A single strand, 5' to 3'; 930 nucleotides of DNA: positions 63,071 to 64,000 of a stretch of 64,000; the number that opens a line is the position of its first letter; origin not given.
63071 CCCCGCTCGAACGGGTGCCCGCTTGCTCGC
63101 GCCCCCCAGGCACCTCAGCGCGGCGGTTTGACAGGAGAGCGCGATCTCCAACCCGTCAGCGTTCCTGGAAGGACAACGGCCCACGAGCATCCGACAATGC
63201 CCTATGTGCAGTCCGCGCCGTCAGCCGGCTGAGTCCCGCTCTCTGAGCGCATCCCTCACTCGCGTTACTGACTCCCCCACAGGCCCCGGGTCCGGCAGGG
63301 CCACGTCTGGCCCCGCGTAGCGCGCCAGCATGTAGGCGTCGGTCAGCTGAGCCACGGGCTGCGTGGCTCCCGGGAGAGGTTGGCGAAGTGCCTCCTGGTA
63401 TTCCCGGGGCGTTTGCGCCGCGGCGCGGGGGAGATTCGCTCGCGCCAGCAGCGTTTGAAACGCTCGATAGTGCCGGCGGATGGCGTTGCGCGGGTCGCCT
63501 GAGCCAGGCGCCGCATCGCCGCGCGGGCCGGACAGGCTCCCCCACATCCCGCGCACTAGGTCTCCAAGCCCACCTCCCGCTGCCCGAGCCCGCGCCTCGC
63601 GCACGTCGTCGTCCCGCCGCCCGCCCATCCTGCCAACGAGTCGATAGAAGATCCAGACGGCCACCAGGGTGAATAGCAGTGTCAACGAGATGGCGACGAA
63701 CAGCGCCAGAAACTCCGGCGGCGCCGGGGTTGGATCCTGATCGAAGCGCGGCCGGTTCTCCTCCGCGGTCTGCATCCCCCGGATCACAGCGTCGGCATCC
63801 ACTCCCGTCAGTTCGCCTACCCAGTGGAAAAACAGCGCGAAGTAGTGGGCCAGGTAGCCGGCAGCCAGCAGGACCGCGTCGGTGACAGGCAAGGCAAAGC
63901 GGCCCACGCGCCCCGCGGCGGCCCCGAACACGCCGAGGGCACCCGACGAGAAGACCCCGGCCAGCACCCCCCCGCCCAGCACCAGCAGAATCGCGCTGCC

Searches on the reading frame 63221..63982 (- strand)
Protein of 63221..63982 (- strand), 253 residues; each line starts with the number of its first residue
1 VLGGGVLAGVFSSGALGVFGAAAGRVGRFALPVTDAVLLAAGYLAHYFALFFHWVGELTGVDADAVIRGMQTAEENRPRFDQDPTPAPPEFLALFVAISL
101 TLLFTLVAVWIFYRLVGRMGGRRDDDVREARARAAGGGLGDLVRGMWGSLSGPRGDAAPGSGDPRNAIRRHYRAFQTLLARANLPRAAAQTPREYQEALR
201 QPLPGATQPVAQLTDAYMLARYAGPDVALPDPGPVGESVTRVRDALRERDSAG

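Call 9: search_protein_families(library=pfam, proteins=[window:63221-63982:-], max_evalue=0.01)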
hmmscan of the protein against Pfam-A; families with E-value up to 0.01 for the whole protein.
window:63221-63982:- (253 aa): 1 family
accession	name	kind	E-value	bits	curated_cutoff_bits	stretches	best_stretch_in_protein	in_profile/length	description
PF13559.11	DUF4129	-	5.5e-10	39.6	24.8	1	172-227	2-56/69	Domain of unknown function (DUF4129)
